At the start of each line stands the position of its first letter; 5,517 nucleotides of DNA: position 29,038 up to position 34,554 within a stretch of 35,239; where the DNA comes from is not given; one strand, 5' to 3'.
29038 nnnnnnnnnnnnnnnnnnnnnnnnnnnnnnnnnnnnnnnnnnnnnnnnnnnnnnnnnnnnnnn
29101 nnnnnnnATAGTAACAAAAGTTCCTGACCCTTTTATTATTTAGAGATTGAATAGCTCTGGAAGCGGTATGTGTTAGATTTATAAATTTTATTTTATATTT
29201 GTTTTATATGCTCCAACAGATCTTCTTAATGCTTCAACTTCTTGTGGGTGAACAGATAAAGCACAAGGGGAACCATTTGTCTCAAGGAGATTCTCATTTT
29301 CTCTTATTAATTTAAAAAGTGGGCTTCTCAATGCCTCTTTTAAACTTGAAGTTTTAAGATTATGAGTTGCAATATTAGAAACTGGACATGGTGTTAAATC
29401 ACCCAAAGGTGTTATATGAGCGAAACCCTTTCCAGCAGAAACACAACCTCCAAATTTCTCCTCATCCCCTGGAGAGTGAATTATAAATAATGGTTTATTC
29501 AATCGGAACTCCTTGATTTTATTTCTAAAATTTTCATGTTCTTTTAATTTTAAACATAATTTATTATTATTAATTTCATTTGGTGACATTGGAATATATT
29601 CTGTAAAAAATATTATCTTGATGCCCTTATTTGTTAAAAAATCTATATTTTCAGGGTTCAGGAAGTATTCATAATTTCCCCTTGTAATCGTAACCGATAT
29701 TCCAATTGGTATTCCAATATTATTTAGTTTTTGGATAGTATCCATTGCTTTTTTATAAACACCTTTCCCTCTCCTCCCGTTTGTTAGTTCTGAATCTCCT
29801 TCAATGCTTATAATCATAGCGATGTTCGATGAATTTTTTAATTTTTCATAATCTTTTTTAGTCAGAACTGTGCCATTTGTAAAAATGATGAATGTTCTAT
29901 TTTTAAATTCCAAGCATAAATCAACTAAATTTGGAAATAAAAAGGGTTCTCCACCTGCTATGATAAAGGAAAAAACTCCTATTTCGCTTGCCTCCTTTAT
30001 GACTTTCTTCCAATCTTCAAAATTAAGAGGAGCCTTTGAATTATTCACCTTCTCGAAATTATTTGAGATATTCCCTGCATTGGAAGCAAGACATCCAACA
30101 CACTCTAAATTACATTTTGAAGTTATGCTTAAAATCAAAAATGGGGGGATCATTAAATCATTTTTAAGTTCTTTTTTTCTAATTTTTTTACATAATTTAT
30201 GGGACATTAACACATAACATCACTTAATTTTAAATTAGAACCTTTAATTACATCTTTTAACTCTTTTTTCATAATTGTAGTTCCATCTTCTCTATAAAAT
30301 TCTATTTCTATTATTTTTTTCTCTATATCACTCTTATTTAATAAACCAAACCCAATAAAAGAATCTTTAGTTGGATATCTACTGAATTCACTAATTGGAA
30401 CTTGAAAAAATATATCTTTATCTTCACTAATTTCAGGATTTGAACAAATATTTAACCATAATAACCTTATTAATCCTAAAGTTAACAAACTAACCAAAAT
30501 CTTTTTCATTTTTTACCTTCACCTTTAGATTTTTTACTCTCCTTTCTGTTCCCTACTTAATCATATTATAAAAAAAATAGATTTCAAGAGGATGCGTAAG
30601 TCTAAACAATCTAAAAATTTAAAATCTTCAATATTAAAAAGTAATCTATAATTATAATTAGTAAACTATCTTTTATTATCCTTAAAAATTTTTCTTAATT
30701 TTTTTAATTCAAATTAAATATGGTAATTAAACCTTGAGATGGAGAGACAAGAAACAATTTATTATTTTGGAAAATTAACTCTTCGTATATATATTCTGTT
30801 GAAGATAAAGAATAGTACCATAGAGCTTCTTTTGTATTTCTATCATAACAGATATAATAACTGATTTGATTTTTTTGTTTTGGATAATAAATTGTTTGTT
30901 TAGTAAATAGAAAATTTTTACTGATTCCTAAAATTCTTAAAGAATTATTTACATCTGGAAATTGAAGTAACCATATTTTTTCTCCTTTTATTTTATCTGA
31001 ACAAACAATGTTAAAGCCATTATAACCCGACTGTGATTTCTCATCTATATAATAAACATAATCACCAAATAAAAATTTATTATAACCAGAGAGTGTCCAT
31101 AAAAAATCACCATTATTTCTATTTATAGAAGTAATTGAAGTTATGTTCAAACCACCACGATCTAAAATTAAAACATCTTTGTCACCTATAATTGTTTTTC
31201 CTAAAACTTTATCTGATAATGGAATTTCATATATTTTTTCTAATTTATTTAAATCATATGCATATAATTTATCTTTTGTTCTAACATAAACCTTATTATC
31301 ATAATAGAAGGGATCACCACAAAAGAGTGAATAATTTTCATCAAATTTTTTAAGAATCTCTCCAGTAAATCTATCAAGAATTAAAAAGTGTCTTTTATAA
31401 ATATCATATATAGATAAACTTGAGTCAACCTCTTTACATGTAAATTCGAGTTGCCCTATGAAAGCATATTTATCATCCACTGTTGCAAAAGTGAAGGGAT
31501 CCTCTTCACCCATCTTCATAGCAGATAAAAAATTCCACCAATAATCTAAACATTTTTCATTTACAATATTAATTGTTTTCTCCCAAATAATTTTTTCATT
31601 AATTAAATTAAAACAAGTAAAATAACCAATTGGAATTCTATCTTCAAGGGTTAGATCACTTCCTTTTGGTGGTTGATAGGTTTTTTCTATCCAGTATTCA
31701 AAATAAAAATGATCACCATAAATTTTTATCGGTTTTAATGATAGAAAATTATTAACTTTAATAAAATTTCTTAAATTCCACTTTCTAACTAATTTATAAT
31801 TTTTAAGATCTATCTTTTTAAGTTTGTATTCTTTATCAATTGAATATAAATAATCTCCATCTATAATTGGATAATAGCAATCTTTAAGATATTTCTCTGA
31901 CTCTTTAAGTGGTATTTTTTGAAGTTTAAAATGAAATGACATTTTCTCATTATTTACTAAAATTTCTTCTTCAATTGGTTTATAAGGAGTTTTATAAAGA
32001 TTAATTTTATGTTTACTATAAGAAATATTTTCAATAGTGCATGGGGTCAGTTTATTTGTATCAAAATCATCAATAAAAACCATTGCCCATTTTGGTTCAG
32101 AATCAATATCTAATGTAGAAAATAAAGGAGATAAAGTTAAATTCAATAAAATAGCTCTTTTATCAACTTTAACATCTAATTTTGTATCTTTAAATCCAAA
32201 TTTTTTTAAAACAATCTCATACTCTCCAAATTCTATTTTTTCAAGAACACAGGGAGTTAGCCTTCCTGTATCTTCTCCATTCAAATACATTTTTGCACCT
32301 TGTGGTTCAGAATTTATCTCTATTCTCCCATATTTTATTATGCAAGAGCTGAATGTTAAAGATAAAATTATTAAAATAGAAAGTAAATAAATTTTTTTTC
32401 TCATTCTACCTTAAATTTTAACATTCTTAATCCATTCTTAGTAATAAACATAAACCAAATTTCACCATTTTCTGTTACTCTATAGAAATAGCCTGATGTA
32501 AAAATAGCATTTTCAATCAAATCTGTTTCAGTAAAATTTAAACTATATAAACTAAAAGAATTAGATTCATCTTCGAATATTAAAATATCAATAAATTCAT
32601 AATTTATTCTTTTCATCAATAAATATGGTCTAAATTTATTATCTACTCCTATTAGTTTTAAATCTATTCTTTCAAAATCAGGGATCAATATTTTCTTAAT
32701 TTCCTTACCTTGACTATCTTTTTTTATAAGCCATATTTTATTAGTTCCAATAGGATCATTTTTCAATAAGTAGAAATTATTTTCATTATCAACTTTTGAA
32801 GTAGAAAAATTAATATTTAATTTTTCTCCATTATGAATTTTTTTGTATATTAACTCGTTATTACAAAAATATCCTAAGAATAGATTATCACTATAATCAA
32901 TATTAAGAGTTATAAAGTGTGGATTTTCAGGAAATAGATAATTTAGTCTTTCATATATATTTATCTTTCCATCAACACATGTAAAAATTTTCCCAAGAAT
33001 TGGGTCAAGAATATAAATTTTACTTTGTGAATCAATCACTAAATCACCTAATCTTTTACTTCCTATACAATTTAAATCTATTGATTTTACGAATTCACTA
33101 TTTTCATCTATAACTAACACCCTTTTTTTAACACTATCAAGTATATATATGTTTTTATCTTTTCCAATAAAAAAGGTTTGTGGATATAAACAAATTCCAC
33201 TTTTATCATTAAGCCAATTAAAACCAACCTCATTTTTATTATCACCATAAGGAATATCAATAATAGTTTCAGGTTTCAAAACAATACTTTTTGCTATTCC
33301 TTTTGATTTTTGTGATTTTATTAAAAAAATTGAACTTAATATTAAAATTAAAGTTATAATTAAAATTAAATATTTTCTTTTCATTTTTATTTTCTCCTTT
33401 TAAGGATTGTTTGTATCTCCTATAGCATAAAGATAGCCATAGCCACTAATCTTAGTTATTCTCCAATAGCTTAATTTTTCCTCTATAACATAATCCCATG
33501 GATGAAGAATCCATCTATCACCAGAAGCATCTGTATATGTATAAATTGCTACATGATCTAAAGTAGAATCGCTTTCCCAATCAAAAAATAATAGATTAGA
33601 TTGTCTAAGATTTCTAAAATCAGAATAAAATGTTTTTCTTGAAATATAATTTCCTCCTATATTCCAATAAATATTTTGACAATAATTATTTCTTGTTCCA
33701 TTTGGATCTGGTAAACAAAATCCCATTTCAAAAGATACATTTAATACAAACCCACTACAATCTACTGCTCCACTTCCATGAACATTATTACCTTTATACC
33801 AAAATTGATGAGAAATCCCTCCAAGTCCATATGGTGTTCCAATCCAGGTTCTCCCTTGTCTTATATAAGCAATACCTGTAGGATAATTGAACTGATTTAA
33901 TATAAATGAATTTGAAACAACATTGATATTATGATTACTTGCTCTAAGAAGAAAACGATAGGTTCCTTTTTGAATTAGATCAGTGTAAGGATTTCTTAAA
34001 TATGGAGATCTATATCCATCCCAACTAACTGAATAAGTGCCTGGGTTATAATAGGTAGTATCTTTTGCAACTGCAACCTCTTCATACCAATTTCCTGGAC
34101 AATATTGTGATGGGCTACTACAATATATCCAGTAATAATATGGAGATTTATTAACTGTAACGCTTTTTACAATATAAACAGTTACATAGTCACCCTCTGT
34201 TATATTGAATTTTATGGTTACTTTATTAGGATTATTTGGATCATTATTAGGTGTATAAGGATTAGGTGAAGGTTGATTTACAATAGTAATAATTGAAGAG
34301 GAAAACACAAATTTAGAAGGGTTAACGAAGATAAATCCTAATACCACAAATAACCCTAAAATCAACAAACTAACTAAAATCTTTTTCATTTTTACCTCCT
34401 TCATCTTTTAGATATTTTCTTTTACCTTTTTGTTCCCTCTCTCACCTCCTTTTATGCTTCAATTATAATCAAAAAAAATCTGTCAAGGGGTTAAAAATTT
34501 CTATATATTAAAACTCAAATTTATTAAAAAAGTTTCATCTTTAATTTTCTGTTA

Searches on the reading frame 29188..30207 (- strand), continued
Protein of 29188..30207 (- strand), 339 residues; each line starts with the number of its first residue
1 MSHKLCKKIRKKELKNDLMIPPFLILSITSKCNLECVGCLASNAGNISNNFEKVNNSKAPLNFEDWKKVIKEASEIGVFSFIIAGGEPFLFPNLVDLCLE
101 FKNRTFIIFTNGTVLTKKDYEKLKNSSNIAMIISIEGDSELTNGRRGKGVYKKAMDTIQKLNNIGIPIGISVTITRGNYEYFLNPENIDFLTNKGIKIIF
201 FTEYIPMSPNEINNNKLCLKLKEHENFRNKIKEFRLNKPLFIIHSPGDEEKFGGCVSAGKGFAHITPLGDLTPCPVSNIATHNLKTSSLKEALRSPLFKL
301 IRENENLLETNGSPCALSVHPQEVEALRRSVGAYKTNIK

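Call 70: find_homologous_proteins(query=L089:5860-7044:+, max_evalue=1e-20)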
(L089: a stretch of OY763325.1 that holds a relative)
Query L089:5860-7044:+ (394 aa): 1002 proteins with E <= 1e-20 among 4331 candidates; the best 120 are listed.
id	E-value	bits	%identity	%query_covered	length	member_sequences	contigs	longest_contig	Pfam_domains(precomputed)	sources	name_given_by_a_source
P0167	9.5e-264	892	100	99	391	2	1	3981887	PF04055.28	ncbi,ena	-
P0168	2.4e-236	802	99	90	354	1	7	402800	PF04055.28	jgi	jgi:MoaA/NifB/PqqE/SkfB family radical SAM enzyme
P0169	6.7e-236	801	87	100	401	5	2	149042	PF04055.28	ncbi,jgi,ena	-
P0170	1.1e-213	727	88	90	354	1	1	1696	PF04055.28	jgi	jgi:MoaA/NifB/PqqE/SkfB family radical SAM enzyme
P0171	1.7e-173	595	64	99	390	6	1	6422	PF04055.28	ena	-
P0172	1.6e-172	592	64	99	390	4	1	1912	PF04055.28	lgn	-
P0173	2.7e-170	585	63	99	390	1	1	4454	PF04055.28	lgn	-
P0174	3.8e-168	578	64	97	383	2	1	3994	PF04055.28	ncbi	ncbi:MAG: radical SAM/SPASM domain-containing protein, partial [Thermotogota bacterium]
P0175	5.7e-166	570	62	99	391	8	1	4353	PF04055.28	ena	-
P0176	3.9e-163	561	61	99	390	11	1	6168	PF04055.28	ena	-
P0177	1.6e-149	516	59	99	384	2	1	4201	PF04055.28,PF13353.12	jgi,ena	-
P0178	3.1e-144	499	57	99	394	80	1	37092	PF04055.28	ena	-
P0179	7.1e-140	484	99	56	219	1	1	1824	-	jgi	jgi:MoaA/NifB/PqqE/SkfB family radical SAM enzyme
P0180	9.5e-140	484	54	100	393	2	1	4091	PF04055.28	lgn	-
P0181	2.5e-135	470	56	96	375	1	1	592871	PF04055.28,PF13353.12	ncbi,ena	-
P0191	1.9e-124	434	52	97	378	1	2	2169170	PF04055.28,PF13353.12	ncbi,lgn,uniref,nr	ncbi:radical SAM protein [Kosmotoga pacifica]|uniref:Radical SAM core domain-containing protein n=1 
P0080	4.7e-118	413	47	100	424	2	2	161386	PF04055.28,PF13353.12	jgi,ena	jgi:MoaA/NifB/PqqE/SkfB family radical SAM enzyme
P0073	5.7e-116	406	48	97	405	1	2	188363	PF13186.12,PF04055.28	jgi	jgi:MoaA/NifB/PqqE/SkfB family radical SAM enzyme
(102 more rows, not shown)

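Call 71: find_encoding_contigs(protein=P0191, flank=7000, max_places=1)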
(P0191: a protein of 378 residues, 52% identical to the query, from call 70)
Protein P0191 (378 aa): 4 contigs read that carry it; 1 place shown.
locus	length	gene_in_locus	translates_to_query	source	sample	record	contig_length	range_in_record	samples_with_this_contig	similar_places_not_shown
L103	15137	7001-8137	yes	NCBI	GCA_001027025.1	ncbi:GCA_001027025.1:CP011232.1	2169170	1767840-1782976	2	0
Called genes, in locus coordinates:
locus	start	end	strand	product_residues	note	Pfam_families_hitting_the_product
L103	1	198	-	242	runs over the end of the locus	PF00106:adh_short, PF01370:Epimerase, PF08659:KR, PF13561:adh_short_C2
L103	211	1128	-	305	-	PF00698:Acyl_transf_1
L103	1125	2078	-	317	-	PF03060:NMO, PF05690:ThiG (weak), PF00478:IMPDH (weak)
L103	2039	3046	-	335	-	PF08545:ACP_syn_III, PF08541:ACP_syn_III_C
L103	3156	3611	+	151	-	PF22817:ApeP-like (weak), PF07977:FabA, PF22818:ApeI-like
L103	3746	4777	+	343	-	PF00478:IMPDH (faint), PF03060:NMO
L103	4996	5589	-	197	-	PF13420:Acetyltransf_4 (faint), PF00583:Acetyltransf_1, PF13508:Acetyltransf_7, PF13673:Acetyltransf_10, PF08445:FR47 (weak)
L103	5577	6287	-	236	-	PF23023:Anti-Pycsar_Apyc1, PF00753:Lactamase_B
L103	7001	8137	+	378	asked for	PF04055:Radical_SAM, PF13353:Fer4_12 (faint)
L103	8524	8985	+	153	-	PF06445:GyrI-like, PF14526:Cass2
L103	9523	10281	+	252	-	PF01636:APH, PF01633:Choline_kinase (weak)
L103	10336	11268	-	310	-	PF01209:Ubie_methyltran, PF08241:Methyltransf_11, PF13649:Methyltransf_25, PF13847:Methyltransf_31 (weak)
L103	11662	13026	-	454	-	PF00246:Peptidase_M14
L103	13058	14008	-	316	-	PF00005:ABC_tran, PF08352:oligo_HPY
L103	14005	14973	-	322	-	PF02463:SMC_N, PF00005:ABC_tran, PF13401:AAA_22 (weak), PF08352:oligo_HPY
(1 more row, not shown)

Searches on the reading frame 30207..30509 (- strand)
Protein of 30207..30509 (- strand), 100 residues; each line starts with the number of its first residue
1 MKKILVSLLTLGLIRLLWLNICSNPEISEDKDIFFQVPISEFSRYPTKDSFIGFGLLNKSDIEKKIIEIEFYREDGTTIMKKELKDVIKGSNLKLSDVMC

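Call 3: search_protein_families(library=ncbifam, proteins=[window:30207-30509:-], max_evalue=0.01)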
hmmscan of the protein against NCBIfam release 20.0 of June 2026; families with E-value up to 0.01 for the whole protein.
window:30207-30509:- (100 aa): 0 families

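Call 4: search_protein_families(library=pfam, proteins=[window:30207-30509:-], max_evalue=0.01)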
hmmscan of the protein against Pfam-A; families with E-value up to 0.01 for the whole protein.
window:30207-30509:- (100 aa): 0 families

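Call 10: find_homologous_proteins(query=window:30207-30509:-, max_evalue=10)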
Query window:30207-30509:- (100 aa): 1 proteins with E <= 10 among 13 candidates.
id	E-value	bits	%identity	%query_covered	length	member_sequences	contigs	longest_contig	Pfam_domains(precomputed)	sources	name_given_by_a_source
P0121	1.1e-57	210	100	100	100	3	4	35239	-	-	-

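Call 47: predict_structure(protein=window:30207-30509:-)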
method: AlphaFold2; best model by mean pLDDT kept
length: 100 residues; sequences in the alignment: 1
mean_pLDDT: 57.5   pTM: 0.43
mean pLDDT of the five models: 57.5, 55.8, 54.7, 54.2, 45.7
residues with pLDDT >= 90: 0; 70-90: 8; 50-70: 77; < 50: 15
segments of 3 or more residues with pLDDT < 50: 26-31
pLDDT, mean of each block of 10 residues (from residue 1): 51 56 50 53 51 59 64 66 69 55
secondary structure, 60 per line:
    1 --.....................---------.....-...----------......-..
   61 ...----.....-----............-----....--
elements in order: H3-23 E33-37 E52-57 H59-63 E68-72 E78-83 H84-89 H95-98

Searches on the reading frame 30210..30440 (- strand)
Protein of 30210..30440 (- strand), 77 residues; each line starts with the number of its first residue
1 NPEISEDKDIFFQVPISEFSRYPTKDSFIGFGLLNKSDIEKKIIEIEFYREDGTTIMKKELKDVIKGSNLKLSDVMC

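Call 58: search_protein_representatives(protein=window:30210-30440:-)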
Query: 77 residues. Proteins with E-value up to 0.001 (for the whole library): 5; up to 1e-10: 3; up to 1e-30: 1. The best 5 are listed.
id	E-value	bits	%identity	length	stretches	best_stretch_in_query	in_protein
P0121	8.8e-43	159.1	100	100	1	1-77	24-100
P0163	2.4e-13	65.8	51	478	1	5-74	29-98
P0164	7.0e-13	64.4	49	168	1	7-74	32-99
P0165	1.8e-06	44.0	42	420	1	5-71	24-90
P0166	1.2e-05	41.4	40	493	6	47-68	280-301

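Call 61: search_protein_families(library=pfam, proteins=[P0163, P0165, P0164], max_evalue=0.01)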
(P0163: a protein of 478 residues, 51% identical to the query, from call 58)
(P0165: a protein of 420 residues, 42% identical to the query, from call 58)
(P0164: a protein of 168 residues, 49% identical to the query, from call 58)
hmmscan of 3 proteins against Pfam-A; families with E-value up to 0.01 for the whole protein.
P0163 (478 aa): 2 families
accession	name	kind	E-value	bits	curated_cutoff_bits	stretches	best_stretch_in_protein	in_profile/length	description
PF02811.25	PHP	-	1.1e-05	26.3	26.4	1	228-313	1-77/164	PHP domain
PF19567.5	CpsB_CapC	-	0.0046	16.8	27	0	235-344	12-136/234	Capsular polysaccharide synthesis, CpsB/CapC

P0165 (420 aa): 1 family
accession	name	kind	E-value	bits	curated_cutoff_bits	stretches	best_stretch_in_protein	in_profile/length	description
PF02811.25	PHP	-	0.00021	22.1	26.4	1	222-258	1-39/164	PHP domain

P0164 (168 aa): 0 families

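Call 62: find_encoding_contigs(protein=P0163, flank=8000, max_places=3)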
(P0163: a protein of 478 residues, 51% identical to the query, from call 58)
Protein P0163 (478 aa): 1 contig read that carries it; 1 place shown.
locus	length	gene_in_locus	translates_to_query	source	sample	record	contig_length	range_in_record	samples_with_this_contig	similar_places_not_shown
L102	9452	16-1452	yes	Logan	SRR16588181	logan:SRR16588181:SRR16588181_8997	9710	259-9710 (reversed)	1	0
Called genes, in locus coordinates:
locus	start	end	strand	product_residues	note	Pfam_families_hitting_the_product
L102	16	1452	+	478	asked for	PF02811:PHP (faint)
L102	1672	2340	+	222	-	-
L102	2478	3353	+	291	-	-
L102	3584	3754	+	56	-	-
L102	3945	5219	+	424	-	PF12671:Amidase_6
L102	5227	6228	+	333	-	-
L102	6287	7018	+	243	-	-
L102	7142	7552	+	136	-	PF12671:Amidase_6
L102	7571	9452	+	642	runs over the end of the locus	PF08308:PEGA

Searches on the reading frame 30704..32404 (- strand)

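Call 3: search_protein_families(library=ncbifam, proteins=[window:30704-32404:-], max_evalue=0.01)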
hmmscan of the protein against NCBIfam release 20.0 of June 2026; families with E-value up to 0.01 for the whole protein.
window:30704-32404:- (566 aa): 0 families

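Call 4: search_protein_families(library=pfam, proteins=[window:30704-32404:-], max_evalue=0.01)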
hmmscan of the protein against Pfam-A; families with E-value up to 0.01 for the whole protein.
window:30704-32404:- (566 aa): 3 families
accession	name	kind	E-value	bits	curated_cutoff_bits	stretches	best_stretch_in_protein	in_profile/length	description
PF08308.17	PEGA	-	5.6e-22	77.9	20.8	2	26-92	2-68/71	PEGA domain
PF13360.13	PQQ_2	-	9.3e-05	22.6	27.6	1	344-559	9-219/233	Outer membrane protein assembly factor BamB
PF13570.13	Beta-prop_ACSF4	-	0.00039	20.4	133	1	336-564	69-288/329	Beta-alanine-activating enzyme, beta-propeller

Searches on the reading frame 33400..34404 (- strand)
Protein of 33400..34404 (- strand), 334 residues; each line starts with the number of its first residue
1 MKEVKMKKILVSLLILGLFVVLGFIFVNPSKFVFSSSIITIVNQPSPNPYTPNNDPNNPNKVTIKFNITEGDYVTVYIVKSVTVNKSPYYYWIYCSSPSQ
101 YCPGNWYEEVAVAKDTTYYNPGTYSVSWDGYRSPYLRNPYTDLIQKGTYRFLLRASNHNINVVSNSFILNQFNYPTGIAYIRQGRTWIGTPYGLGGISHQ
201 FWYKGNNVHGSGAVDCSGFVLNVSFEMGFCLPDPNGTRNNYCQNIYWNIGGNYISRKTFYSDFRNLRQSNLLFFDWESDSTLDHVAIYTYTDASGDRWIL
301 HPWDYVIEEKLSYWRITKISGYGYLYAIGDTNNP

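Call 3: search_protein_families(library=ncbifam, proteins=[window:33400-34404:-], max_evalue=0.01)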
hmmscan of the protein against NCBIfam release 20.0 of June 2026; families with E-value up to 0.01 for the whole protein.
window:33400-34404:- (334 aa): 0 families

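Call 4: search_protein_families(library=pfam, proteins=[window:33400-34404:-], max_evalue=0.01)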
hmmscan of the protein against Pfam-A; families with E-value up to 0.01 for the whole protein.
window:33400-34404:- (334 aa): 1 family
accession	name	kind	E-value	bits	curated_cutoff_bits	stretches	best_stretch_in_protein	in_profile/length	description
PF00877.26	NLPC_P60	-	2.5e-06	27.9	23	1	189-301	1-79/105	NlpC/P60 family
